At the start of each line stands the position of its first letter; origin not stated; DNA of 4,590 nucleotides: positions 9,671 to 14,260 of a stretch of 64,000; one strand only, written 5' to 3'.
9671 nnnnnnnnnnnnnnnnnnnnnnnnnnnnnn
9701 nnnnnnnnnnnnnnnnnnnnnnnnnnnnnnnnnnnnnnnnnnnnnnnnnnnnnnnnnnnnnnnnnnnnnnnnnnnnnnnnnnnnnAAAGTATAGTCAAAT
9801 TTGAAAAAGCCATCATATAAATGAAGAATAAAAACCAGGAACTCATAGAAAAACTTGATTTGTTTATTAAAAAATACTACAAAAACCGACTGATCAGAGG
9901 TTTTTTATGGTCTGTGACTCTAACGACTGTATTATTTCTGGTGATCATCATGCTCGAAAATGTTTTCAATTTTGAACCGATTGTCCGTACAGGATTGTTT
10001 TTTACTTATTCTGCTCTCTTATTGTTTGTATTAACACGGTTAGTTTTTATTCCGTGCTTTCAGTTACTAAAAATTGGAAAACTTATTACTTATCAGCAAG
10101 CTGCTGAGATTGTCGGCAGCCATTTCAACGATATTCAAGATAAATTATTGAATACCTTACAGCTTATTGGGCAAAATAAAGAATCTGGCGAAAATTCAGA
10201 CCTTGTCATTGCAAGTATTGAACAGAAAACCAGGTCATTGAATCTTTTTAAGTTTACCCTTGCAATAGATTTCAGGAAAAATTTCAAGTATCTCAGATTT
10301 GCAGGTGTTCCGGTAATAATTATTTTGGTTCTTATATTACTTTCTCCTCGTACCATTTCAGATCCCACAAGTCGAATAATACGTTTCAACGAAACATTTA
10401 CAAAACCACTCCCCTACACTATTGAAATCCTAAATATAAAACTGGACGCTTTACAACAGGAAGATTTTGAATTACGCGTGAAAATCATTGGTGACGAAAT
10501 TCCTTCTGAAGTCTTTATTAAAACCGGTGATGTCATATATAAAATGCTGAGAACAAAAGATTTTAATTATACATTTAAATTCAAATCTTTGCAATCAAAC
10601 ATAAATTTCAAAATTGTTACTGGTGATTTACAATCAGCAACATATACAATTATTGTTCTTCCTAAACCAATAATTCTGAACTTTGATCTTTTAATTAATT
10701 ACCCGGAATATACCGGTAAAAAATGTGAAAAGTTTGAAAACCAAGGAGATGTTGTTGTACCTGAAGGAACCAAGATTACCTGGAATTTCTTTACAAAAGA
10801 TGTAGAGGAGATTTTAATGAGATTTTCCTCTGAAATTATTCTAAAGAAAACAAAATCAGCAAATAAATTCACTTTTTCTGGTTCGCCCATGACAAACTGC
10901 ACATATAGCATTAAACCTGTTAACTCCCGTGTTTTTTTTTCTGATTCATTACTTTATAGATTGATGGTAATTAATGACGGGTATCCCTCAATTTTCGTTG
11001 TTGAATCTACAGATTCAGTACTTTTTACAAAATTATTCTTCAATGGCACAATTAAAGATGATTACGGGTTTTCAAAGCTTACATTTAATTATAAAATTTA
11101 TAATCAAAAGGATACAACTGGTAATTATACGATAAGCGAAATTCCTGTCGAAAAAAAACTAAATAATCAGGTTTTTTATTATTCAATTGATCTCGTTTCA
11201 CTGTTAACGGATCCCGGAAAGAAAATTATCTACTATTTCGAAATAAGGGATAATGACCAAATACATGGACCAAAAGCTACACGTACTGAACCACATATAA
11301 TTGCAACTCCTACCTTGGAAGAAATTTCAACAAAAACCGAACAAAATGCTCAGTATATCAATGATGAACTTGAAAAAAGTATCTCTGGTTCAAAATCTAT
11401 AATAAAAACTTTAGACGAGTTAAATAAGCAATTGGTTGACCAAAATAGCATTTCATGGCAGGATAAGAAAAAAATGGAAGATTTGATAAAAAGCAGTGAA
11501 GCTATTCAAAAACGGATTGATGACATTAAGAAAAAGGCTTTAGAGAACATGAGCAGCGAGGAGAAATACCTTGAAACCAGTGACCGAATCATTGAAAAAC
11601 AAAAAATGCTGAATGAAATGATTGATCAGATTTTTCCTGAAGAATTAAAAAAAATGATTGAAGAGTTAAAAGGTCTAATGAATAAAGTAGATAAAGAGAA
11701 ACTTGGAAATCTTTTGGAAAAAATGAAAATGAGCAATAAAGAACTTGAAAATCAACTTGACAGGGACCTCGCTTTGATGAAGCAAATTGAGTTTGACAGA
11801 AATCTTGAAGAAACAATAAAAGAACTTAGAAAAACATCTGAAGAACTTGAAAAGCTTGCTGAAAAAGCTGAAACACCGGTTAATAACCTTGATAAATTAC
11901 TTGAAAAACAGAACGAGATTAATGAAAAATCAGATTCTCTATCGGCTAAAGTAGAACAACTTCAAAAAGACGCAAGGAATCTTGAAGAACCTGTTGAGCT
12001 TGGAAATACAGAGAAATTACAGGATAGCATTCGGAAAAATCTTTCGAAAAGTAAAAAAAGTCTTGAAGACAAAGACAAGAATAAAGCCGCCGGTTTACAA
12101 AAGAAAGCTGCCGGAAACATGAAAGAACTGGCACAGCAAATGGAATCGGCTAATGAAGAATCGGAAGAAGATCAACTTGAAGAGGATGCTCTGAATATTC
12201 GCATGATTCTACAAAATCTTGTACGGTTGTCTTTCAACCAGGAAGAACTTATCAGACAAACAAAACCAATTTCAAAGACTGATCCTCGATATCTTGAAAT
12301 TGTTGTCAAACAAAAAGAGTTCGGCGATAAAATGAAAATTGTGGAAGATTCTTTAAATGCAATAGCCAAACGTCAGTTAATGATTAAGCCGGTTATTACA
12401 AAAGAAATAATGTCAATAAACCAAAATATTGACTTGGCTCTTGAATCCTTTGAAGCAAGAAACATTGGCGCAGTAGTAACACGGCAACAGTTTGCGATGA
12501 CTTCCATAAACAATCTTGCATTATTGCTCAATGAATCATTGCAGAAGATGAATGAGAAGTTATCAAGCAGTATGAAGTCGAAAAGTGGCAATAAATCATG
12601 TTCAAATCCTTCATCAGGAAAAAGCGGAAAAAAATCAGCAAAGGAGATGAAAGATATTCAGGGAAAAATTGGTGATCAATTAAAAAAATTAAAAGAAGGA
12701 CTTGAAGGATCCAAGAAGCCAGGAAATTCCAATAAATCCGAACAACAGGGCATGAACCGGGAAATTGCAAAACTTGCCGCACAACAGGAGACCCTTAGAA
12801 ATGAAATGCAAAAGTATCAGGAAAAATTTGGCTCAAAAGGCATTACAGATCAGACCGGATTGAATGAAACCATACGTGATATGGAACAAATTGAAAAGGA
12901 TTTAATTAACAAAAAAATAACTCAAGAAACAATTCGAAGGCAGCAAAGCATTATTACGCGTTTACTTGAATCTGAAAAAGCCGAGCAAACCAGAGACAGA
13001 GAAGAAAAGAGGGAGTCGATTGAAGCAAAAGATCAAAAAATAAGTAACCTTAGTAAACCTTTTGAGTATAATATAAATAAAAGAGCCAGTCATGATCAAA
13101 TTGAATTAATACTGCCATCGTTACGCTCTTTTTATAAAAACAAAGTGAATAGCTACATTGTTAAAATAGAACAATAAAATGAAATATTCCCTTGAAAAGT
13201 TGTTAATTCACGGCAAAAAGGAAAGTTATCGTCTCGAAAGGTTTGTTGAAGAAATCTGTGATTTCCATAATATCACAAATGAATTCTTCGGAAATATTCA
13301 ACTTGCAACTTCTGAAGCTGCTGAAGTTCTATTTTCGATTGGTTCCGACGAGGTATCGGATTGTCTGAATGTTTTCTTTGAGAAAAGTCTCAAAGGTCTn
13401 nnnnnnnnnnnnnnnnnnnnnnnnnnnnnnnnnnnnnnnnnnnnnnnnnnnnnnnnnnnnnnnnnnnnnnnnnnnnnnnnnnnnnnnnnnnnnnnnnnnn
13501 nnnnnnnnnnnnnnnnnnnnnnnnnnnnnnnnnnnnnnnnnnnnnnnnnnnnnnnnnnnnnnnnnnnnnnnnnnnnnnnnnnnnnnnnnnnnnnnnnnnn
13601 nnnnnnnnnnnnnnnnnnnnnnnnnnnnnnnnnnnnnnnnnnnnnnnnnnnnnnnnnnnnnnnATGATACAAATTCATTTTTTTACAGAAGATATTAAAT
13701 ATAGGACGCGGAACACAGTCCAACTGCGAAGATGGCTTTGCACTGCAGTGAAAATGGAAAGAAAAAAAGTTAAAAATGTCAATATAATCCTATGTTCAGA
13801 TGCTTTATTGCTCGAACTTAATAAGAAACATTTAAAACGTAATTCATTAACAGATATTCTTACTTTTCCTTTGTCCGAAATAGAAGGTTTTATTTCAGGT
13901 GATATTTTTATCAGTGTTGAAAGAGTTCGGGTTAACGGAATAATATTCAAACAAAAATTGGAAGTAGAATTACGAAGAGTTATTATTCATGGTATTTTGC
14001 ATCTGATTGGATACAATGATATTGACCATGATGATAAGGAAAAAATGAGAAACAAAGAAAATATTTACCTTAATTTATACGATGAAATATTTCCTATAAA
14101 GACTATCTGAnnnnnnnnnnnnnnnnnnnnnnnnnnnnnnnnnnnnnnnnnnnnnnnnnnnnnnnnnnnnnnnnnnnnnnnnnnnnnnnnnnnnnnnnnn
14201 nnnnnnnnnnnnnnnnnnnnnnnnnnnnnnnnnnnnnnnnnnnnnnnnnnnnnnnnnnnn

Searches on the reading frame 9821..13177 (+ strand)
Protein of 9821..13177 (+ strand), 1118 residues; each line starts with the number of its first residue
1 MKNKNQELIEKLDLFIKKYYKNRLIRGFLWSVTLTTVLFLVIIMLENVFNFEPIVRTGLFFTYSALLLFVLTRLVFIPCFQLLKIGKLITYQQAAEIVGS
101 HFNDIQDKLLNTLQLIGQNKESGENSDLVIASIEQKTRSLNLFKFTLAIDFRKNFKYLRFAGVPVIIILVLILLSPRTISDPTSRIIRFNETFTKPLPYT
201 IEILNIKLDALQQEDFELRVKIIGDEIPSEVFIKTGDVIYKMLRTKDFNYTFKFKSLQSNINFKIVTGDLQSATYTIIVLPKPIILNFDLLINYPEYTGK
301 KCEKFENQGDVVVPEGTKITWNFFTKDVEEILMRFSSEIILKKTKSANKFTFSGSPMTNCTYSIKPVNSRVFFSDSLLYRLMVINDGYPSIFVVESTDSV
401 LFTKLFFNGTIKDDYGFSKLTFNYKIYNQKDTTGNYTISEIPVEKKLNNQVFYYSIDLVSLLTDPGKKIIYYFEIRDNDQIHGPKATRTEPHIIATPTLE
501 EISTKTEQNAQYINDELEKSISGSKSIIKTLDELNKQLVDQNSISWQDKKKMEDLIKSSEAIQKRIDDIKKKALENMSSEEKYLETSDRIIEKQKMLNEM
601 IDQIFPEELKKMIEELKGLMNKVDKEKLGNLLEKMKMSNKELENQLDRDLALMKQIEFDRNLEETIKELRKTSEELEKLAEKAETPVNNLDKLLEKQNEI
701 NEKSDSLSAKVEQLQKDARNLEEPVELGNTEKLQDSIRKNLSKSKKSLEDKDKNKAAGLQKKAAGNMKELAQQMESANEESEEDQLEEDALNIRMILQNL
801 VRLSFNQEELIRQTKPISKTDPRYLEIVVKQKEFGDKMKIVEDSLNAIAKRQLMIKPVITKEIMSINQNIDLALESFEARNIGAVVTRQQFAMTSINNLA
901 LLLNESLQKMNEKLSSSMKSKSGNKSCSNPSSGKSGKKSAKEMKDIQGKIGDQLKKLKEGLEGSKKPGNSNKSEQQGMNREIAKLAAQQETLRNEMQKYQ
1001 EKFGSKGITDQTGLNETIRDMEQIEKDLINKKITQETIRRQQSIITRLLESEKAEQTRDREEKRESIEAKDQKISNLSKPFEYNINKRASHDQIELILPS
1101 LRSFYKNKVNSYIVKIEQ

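Call 8: search_protein_families(library=pfam, proteins=[window:9821-13177:+])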
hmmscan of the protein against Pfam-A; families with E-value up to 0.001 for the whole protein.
window:9821-13177:+ (1118 aa): 1 family
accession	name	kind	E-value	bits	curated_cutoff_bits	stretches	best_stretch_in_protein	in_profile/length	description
PF13779.11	DUF4175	-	1.2e-10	40.6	27.3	1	288-1053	186-738/825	Domain of unknown function (DUF4175)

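Call 9: search_protein_families(library=ncbifam, proteins=[window:9821-13177:+])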
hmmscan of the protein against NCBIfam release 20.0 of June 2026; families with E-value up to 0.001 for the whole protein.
window:9821-13177:+ (1118 aa): 0 families

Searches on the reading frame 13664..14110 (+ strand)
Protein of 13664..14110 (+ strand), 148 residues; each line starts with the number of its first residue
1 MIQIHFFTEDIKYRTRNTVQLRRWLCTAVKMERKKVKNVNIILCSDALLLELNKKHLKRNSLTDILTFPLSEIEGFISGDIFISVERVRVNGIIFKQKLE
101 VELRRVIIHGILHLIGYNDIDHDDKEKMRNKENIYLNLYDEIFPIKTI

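Call 8: search_protein_families(library=pfam, proteins=[window:13664-14110:+])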
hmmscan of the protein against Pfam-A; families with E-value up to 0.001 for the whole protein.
window:13664-14110:+ (148 aa): 1 family
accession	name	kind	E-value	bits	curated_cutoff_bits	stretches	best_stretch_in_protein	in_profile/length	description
PF02130.23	YbeY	-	3e-25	89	25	1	20-137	10-127/129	Endoribonuclease YbeY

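Call 9: search_protein_families(library=ncbifam, proteins=[window:13664-14110:+])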
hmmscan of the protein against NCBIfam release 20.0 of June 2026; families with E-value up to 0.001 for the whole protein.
window:13664-14110:+ (148 aa): 2 families
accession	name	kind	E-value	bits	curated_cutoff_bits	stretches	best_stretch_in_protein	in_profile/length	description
TIGR00043.2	TIGR00043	equivalog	1.5e-27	96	45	1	17-138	10-141/146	rRNA maturation RNase YbeY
NF010570.0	PRK13963.1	equivalog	1.7e-06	27.6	274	1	20-131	137-246/261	rRNA maturation RNase YbeY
